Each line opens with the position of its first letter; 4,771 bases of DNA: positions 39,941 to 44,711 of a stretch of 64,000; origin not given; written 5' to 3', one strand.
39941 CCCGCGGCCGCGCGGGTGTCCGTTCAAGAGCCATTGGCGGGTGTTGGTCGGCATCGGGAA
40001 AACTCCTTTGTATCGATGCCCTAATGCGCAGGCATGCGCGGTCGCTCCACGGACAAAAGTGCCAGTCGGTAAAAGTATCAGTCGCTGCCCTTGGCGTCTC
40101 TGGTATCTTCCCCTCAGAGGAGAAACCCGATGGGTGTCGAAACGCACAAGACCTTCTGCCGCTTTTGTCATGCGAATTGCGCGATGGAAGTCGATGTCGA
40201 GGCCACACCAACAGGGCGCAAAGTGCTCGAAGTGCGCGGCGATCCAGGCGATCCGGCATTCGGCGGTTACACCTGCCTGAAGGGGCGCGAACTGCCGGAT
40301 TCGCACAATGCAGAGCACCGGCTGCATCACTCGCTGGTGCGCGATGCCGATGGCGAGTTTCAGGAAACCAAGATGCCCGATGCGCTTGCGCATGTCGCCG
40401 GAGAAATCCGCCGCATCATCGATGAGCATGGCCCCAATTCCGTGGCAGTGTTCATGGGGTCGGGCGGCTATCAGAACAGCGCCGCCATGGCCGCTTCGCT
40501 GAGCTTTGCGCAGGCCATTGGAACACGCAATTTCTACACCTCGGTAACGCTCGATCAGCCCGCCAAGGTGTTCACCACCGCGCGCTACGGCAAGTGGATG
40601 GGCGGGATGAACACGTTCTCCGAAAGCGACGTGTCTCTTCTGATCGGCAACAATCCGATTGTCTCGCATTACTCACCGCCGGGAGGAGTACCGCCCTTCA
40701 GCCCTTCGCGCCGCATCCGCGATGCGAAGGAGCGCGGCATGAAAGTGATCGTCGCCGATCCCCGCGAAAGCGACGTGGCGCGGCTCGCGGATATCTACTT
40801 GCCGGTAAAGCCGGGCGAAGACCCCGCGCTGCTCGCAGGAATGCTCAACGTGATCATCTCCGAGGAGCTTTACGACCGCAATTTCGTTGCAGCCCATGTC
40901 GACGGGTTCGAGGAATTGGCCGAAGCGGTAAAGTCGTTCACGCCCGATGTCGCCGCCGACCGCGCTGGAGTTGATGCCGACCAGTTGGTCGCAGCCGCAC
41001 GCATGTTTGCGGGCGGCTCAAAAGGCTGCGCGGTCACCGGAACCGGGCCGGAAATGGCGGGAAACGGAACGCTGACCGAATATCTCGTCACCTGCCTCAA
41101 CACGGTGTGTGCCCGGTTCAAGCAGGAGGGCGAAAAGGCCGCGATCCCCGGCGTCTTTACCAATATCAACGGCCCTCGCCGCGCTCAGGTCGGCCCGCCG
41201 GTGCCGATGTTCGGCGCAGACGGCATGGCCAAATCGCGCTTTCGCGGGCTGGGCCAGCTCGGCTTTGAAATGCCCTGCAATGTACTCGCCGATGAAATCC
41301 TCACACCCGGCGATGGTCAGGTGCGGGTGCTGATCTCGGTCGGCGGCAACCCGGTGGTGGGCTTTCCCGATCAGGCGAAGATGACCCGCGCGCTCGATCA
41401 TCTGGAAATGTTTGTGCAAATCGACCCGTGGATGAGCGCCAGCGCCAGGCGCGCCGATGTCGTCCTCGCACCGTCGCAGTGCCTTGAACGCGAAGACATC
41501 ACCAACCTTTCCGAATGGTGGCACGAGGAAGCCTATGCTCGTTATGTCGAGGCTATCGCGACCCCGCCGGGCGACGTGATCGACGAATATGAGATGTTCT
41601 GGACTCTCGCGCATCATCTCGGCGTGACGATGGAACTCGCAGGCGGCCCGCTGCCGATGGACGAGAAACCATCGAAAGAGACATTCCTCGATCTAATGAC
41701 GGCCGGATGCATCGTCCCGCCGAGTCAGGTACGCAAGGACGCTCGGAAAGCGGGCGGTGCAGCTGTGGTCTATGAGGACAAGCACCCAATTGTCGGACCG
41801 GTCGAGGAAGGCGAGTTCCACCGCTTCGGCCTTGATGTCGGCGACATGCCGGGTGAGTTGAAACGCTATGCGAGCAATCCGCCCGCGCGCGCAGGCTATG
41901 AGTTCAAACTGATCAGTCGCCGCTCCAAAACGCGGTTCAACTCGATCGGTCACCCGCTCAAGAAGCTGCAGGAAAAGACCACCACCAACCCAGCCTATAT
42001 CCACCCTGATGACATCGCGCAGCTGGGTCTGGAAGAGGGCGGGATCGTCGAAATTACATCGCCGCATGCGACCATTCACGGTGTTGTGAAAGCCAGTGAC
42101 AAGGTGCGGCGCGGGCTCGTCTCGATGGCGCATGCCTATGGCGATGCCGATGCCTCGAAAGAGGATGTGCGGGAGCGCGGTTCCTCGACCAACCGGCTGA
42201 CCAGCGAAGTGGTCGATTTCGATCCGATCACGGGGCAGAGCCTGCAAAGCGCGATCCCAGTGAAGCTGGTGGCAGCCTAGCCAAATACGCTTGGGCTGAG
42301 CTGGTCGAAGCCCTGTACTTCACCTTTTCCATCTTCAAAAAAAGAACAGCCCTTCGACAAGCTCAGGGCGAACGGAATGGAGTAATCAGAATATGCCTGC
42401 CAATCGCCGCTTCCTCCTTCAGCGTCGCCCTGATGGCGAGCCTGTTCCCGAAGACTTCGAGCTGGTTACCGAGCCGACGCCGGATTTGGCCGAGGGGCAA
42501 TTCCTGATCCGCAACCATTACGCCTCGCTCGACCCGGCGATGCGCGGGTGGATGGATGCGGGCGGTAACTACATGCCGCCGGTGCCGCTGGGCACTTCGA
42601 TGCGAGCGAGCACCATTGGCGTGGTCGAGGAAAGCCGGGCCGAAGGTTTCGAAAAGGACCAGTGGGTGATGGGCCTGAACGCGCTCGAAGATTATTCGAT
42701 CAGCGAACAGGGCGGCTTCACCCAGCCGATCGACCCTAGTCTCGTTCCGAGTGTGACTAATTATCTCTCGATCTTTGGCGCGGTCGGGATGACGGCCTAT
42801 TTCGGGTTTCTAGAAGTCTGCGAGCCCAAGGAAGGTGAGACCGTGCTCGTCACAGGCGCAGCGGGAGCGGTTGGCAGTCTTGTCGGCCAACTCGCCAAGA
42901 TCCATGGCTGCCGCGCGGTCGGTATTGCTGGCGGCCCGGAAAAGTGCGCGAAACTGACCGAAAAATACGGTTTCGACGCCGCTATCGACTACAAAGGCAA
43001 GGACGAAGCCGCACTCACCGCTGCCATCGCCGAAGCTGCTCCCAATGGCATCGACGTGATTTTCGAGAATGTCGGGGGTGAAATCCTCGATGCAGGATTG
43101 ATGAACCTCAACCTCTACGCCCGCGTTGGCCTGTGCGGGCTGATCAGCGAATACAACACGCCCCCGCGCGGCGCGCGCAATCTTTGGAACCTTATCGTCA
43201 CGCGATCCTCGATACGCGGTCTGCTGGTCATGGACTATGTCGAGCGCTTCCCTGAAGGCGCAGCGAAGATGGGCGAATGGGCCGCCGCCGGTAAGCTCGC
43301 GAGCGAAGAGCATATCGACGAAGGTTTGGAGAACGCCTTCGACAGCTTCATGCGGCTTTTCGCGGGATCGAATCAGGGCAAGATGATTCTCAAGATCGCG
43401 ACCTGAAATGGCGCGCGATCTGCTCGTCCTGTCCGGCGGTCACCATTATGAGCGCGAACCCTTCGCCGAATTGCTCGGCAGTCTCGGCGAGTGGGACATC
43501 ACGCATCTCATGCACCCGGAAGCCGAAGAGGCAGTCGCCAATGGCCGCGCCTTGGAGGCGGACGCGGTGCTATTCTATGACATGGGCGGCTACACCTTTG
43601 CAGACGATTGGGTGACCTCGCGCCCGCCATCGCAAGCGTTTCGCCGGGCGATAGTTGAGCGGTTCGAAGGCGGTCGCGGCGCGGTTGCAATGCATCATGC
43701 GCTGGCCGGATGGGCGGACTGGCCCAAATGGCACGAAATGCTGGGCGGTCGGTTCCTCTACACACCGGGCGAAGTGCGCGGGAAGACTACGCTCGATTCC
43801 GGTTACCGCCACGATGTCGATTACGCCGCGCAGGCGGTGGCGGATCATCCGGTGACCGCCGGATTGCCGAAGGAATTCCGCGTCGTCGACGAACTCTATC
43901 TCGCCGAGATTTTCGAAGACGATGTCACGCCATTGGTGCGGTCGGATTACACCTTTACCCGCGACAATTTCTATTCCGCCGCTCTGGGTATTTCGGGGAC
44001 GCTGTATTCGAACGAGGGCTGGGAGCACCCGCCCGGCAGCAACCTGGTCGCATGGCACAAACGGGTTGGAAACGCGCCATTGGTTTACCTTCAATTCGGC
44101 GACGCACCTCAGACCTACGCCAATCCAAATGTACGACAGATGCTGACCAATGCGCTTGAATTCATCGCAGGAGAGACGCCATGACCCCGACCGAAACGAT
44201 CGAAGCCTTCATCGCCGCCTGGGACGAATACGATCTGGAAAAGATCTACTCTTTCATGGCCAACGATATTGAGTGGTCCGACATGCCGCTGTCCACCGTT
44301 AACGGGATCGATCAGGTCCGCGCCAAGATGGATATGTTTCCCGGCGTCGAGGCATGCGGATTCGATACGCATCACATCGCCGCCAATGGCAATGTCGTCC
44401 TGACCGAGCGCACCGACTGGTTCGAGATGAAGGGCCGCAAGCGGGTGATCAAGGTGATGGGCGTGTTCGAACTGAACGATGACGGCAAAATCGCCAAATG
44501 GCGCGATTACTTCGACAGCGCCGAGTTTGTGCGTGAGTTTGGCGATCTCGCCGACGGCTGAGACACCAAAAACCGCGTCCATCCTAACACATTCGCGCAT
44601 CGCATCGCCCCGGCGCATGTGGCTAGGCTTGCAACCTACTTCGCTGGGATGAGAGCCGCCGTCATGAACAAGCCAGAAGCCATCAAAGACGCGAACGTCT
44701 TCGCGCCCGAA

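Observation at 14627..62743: About 48-kb catabolic super-cluster for an unidentified hydrophobic (terpenoid/steroid/oxidised-lipid) substrate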

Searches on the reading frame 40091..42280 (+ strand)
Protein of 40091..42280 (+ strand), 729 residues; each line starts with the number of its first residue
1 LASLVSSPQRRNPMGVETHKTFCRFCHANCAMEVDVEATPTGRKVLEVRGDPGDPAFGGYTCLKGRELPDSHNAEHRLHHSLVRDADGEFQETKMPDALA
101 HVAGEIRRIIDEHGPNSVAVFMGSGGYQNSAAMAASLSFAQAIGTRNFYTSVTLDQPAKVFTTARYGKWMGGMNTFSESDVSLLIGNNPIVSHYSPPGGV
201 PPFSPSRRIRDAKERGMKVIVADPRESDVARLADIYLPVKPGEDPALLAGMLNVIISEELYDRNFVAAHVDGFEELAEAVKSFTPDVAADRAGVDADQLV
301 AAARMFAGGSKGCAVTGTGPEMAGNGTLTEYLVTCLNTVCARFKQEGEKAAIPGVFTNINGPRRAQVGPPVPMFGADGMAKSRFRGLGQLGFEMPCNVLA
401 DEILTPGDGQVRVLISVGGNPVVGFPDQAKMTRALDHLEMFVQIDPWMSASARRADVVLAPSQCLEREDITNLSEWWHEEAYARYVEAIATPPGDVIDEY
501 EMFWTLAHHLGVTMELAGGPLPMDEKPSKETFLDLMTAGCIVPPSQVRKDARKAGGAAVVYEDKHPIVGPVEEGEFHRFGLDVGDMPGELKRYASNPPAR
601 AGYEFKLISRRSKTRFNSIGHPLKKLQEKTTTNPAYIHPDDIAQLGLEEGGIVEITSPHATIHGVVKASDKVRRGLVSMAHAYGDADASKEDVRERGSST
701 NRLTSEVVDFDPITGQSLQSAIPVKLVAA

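Call 9: search_protein_families(library=pfam, proteins=[window:40091-42280:+], max_evalue=0.001)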
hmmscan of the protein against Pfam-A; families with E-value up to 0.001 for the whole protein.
window:40091-42280:+ (729 aa): 4 families
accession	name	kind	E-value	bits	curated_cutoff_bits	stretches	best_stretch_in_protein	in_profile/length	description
PF00384.28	Molybdopterin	-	1.1e-30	107.4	24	1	77-507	1-351/353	Molybdopterin oxidoreductase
PF01568.27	Molydop_binding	-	1.3e-17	64.2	26.8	1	605-716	1-103/110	Molydopterin dinucleotide binding domain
PF04879.21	Molybdop_Fe4S4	-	1.8e-10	41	22.7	1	18-71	3-52/55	Molybdopterin oxidoreductase Fe4S4 domain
PF02359.24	CDC48_N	-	0.00027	21.5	35.1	1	627-679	9-62/85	Cell division protein 48 (CDC48), N-terminal domain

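Call 13: search_protein_families(library=ncbifam, proteins=[window:40091-42280:+], max_evalue=0.00001)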
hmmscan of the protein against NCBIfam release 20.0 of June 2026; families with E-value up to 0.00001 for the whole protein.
window:40091-42280:+ (729 aa): 25 families
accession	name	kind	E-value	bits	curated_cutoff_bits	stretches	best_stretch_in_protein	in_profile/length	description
TIGR01591.1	Fdh-alpha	equivalog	1e-62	212.2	666.25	1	21-682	1-642/672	formate dehydrogenase subunit alpha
NF047855.1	AssmNtatRedNasC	equivalog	7e-50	170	1100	2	17-329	19-322/708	assimilatory nitrate reductase catalytic subunit NasC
NF012032.0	PRK15488.1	equivalog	3.1e-49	167.7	694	2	18-307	43-318/759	thiosulfate reductase PhsA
TIGR02166.1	dmsA_ynfE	subfamily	3.6e-40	137.8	777.7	1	44-519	67-566/794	DMSO/selenate family reductase complex A subunit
TIGR00509.1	bisC_fam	subfamily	1.1e-36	126.4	1017.55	2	87-515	68-515/772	molybdopterin guanine dinucleotide-containing S/N-oxide reductase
NF041323.1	Nitr_red_NasA_Halo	equivalog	3.3e-36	125.1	1000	1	38-307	13-271/673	assimilatory nitrate reductase NasA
TIGR03479.1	DMSO_red_II_alp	subfamily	5.5e-27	94.2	984.75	1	21-269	61-306/913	molybdopterin-dependent oxidoreductase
NF041783.2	mnquin_red_QrcB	equivalog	1.2e-26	93.1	440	2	17-359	51-375/695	menaquinone reductase molybdopterin-binding-like subunit QrcB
NF041885.1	selenate_YnfE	exception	3.5e-26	91.3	1675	1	24-337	51-392/805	selenate/tellurate reductase subunit YnfE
NF041884.1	selenate_YnfF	exception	6.1e-22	77.3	1650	1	29-276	53-305/798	selenate/tellurate reductase subunit YnfF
NF011566.1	PRK14990.1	exception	1.3e-21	76.3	1600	1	60-277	102-326/814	dimethylsulfoxide reductase subunit A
TIGR01553.1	formate-DH-alph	equivalog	1.6e-20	72.5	814.2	1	19-272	45-306/1009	formate dehydrogenase-N subunit alpha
TIGR01701.1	Fdhalpha-like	subfamily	6.6e-19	67.5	582.15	1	75-447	97-479/744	FdhF/YdeP family oxidoreductase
NF010055.0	PRK13532.1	equivalog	3.4e-17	62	904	1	15-270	39-291/830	nitrate reductase catalytic subunit NapA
TIGR02164.1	torA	equivalog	1.9e-16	59.4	1465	1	214-513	251-567/824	trimethylamine-N-oxide reductase TorA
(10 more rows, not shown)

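Call 25: search_solved_structures(query=window:40091-42280:+, max_evalue=1e-10)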
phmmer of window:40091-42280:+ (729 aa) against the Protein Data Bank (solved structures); distinct sequences matched with E-value up to 1e-10: 25.
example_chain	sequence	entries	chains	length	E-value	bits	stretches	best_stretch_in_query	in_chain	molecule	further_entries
7qv7_S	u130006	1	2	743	4.6e-39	137.7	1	20-513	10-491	Hydrogen dependent carbon dioxide reductase subunit FdhF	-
8rqz_C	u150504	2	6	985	9.3e-37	130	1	16-511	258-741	Probable oxidoreductase YjgC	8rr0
9gzq_A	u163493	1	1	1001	9.9e-37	129.9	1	16-511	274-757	Probable oxidoreductase YjgC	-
1aa6_A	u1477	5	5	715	8.9e-36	126.8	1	21-514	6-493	FORMATE DEHYDROGENASE H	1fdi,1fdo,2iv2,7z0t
2e7z_A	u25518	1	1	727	1.2e-35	126.4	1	21-326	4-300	Acetylene hydratase Ahy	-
2vpw_A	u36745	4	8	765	1.2e-34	123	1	19-514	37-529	THIOSULFATE REDUCTASE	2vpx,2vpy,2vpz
7vw6_A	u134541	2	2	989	2.4e-34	122.1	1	18-520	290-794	Formate dehydrogenase | Tungsten-containing formate dehydrogenase alpha subunit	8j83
7e5z_A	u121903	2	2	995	2.4e-34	122.1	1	18-520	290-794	Formate dehydrogenase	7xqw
9t1s_L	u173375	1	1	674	7.6e-33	117.1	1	20-511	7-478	formate dehydrogenase (coenzyme F420)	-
2jio_A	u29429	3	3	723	3.6e-30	108.3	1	20-511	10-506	PERIPLASMIC NITRATE REDUCTASE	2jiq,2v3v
2jim_A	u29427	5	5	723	1.8e-29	106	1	20-511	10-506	PERIPLASMIC NITRATE REDUCTASE | PROTEIN (PERIPLASMIC NITRATE REDUCTASE)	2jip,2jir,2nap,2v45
1dms_A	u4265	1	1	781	3.9e-27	98.2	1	86-520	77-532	DMSO REDUCTASE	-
7bkb_D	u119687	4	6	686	4.4e-27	98.1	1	20-685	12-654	Formate dehydrogenase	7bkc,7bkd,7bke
1eu1_A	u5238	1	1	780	1.5e-26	96.3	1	86-519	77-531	DIMETHYL SULFOXIDE REDUCTASE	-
4dmr_A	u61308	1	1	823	3.7e-26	95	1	86-520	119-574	DMSO REDUCTASE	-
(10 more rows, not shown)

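Call 26: search_dna_similar(query=window:40091-42280:+, collection=plasmids, mode=protein, max_rows=25, max_evalue=1e-40)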
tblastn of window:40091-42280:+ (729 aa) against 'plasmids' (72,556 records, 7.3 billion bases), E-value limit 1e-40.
Records with a match: 23; places in all: 27; records where one place covers at least 80% of the query: 20.
Best place of each record, by identity: <60% 23.
By first word of the organism name: Deinococcus 7; Streptomyces 6; Sphingopyxis 2; Massilia 1; Novosphingobium 1; Rhodobacteraceae 1; Sphingobium 1; Tardibacter 1; Haloterrigena 1; Nocardia 1; and 1 more.
By predicted mobility (MOB-suite, as given by PLSDB): non-mobilizable 19; mobilizable 3; conjugative 1.
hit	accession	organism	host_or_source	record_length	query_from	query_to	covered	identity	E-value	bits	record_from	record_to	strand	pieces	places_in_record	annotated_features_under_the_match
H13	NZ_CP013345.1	Sphingopyxis macrogoltabida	whole organism,activated sludge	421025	16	727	98%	37.3%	5e-114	386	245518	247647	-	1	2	molybdopterin-dependent oxidoreductase | AMP-binding protein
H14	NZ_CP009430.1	Sphingopyxis macrogoltabida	soil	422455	16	727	98%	37.3%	5e-114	386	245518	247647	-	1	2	molybdopterin-dependent oxidoreductase | AMP-binding protein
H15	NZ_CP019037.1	Massilia putida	Soil,wolfram mine tailing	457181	20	727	97%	37.0%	5e-120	404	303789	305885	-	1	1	molybdopterin-dependent oxidoreductase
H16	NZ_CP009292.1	Novosphingobium pentaromativorans US6-1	mud sediment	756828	19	726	97%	36.8%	9e-125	417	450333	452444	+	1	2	molybdopterin-dependent oxidoreductase | hypothetical protein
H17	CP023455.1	Rhodobacteraceae bacterium QY30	whole organism,paddy soil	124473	10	728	99%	35.8%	2e-110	376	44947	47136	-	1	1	record has no annotation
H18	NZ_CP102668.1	Sphingobium sp. JS3065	whole organism,chemical plant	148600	21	726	97%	36.0%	2e-121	408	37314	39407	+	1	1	molybdopterin-dependent oxidoreductase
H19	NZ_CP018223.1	Tardibacter chloracetimidivorans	whole organism,soil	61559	16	715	96%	34.7%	2e-111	379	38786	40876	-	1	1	molybdopterin-dependent oxidoreductase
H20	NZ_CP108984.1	Streptomyces sp. NBC_00726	-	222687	5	729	99%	29.7%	3e-65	243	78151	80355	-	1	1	molybdopterin-dependent oxidoreductase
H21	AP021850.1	Deinococcus grandis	-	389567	19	725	97%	30.0%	4e-62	233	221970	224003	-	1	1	oxidoreductase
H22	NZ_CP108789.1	Streptomyces sp. NBC_00887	-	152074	5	715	98%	29.6%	5e-68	251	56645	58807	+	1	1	molybdopterin-dependent oxidoreductase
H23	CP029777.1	Deinococcus actinosclerus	mixed culture,wastewater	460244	23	724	96%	29.6%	3e-59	225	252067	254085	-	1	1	dehydrogenase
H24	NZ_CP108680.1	Streptomyces sp. NBC_01216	-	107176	2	729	100%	28.5%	3e-62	234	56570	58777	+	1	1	molybdopterin-dependent oxidoreductase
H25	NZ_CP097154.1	Deinococcus sp. QL22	-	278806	18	728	98%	28.9%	5e-61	230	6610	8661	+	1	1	molybdopterin-dependent oxidoreductase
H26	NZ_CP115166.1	Deinococcus aquaticus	Freshwater stream system, activated ...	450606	19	729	98%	28.5%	4e-52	204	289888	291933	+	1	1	molybdopterin-dependent oxidoreductase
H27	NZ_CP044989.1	Deinococcus sp. AJ005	single cell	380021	23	726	97%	28.5%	3e-63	237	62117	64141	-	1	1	molybdopterin-dependent oxidoreductase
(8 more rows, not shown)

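Call 27: get_annotated_region(hit=H16, flank=15000)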
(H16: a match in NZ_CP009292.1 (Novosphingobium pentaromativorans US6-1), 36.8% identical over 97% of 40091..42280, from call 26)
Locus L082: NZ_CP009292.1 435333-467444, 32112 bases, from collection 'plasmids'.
description: Novosphingobium pentaromativorans US6-1 plasmid pLA3, complete sequence
organism: Novosphingobium pentaromativorans US6-1 (NCBI taxid 1088721)
taxonomy: Bacteria; Pseudomonadota; Alphaproteobacteria; Sphingomonadales; Sphingomonadaceae; Novosphingobium; Novosphingobium pentaromativorans; Novosphingobium pentaromativorans US6-1
host: -; source: mud sediment; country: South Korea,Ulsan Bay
typing (MOB-suite, as given by PLSDB): non-mobilizable
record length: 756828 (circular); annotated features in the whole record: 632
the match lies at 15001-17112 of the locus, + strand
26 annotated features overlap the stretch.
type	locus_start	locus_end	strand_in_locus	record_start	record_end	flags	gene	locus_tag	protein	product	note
CDS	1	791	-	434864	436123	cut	-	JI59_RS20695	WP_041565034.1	MFS transporter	GO:0055085 - transmembrane transport [Evidence IEA]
CDS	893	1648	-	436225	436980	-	-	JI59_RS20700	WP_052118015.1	SDR family NAD(P)-dependent oxidoreductase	-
CDS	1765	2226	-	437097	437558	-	-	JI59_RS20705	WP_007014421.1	hypothetical protein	-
CDS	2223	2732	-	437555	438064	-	-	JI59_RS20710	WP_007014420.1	nuclear transport factor 2 family protein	-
CDS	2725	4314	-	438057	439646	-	-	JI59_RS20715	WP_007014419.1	GMC family oxidoreductase N-terminal domain-containing protein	-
CDS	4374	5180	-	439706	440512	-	-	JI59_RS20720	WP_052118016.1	SDR family NAD(P)-dependent oxidoreductase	-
CDS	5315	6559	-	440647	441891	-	-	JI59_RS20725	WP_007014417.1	cytochrome P450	-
CDS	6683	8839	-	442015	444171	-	-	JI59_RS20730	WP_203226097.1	PQQ-dependent dehydrogenase, methanol/ethanol family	-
CDS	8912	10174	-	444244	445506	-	-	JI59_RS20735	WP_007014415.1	cytochrome P450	-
CDS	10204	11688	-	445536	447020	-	-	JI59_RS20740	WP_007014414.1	aldehyde dehydrogenase family protein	-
CDS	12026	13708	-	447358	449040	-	-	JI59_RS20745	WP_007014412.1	thiamine pyrophosphate-binding protein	-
CDS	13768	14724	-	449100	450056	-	-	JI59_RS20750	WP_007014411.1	SDR family NAD(P)-dependent oxidoreductase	-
CDS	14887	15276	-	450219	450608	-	-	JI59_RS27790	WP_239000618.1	hypothetical protein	-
CDS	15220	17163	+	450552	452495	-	-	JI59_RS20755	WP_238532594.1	molybdopterin-dependent oxidoreductase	-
CDS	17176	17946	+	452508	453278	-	-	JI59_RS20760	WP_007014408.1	enoyl-CoA hydratase/isomerase family protein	-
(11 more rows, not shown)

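Call 28: get_annotated_region(hit=H13, flank=15000)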
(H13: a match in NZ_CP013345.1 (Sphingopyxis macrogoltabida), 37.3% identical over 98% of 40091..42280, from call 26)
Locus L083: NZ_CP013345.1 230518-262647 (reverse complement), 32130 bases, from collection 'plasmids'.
description: Sphingopyxis macrogoltabida strain 203N plasmid unnamed1, complete sequence
organism: Sphingopyxis macrogoltabida (NCBI taxid 33050)
taxonomy: Bacteria; Pseudomonadota; Alphaproteobacteria; Sphingomonadales; Sphingomonadaceae; Sphingopyxis; Sphingopyxis macrogoltabida
host: -; source: whole organism,activated sludge; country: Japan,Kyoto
typing (MOB-suite, as given by PLSDB): non-mobilizable; mating-pair formation MPF_F
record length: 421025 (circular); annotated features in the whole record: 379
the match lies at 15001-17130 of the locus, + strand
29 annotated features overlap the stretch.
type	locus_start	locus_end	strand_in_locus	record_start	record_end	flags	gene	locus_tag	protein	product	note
CDS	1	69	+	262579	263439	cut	-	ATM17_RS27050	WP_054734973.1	SDR family oxidoreductase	-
CDS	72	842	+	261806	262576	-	-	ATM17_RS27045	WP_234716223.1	SDR family oxidoreductase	-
CDS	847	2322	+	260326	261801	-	-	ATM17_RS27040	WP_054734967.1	biotin carboxylase N-terminal domain-containing protein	-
CDS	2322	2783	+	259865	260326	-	-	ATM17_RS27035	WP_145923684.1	biotin/lipoyl-containing protein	-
CDS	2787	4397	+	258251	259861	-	-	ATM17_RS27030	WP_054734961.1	carboxyl transferase domain-containing protein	-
CDS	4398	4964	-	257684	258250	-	-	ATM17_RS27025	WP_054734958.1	winged helix DNA-binding protein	GO:0006355 - regulation of DNA-templated transcription [Evidence IEA]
CDS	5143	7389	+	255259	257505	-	-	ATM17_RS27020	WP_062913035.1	TonB-dependent receptor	GO:0015891 - siderophore transport [Evidence IEA]; GO:0055085 - transmembrane transport [Evidence IEA]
CDS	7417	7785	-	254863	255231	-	-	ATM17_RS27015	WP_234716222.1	helix-turn-helix domain-containing protein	-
CDS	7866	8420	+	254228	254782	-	-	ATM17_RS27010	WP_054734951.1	carboxymuconolactone decarboxylase family protein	-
CDS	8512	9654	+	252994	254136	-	-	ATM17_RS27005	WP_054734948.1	CaiB/BaiF CoA-transferase family protein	-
CDS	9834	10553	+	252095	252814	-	-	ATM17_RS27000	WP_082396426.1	TetR/AcrR family transcriptional regulator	-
CDS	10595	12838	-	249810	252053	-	-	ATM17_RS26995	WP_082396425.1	TonB-dependent receptor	-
CDS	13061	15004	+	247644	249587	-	-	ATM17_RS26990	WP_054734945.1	AMP-binding protein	-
CDS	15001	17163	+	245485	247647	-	-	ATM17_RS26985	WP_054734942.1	molybdopterin-dependent oxidoreductase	-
CDS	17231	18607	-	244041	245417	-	-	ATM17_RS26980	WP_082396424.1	2-hydroxyacyl-CoA dehydratase family protein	-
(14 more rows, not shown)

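Call 91: search_protein_representatives(protein=window:40130-42280:+)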
Query: 716 residues. Proteins with E-value up to 0.001 (for the whole library): 12715; up to 1e-10: 5567; up to 1e-30: 1035. The best 150 are listed.
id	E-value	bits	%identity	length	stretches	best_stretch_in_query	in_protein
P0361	4.1e-244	828.7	54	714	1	1-713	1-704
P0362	4.8e-201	686.4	48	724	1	1-712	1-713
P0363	1.9e-170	585.2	44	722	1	2-715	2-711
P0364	5.9e-167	573.7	44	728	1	3-714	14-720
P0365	6.2e-166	570.3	41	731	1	1-713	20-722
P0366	6.0e-164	563.7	43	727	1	1-712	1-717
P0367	6.9e-156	537.1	42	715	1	3-712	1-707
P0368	1.3e-155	536.2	41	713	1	4-713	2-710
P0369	7.4e-150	517.2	42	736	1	4-713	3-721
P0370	5.6e-149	514.3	41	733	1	4-713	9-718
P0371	6.2e-148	510.8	41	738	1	4-713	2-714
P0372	4.0e-138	478.4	41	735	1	1-714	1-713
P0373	6.7e-137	474.3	40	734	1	5-714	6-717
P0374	3.2e-136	472.1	41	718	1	3-715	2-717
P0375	6.0e-136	471.2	41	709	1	6-713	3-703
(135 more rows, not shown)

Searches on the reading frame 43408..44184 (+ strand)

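Call 10: search_protein_families(library=pfam, proteins=[window:43408-44184:+], max_evalue=0.001)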
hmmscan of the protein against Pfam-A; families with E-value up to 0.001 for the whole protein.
window:43408-44184:+ (258 aa): 1 family
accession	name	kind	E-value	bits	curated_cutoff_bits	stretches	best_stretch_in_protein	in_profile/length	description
PF06283.17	ThuA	-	1.1e-20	75.3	33.4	1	52-252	52-208/209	Trehalose utilisation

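Call 77: search_protein_families(library=ncbifam, proteins=[window:43408-44184:+], max_evalue=1e-10)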
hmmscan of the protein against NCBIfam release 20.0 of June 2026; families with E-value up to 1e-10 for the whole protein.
window:43408-44184:+ (258 aa): 0 families

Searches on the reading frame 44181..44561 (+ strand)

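Call 10: search_protein_families(library=pfam, proteins=[window:44181-44561:+], max_evalue=0.001)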
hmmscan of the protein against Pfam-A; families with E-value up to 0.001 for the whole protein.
window:44181-44561:+ (126 aa): 3 families
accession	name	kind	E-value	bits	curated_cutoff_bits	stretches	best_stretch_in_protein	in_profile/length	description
PF07858.18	LEH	-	3.5e-20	73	24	1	3-117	3-117/122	Limonene-1,2-epoxide hydrolase catalytic domain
PF12680.13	SnoaL_2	-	1.9e-16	61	27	1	7-107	1-102/102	SnoaL-like domain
PF07366.18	SnoaL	-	2.5e-06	27.8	28.4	1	6-118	3-124/126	SnoaL-like polyketide cyclase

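Call 51: search_protein_families(library=ncbifam, proteins=[window:44181-44561:+], max_evalue=1e-40)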
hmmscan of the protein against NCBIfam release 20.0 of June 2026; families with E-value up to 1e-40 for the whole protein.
window:44181-44561:+ (126 aa): 0 families
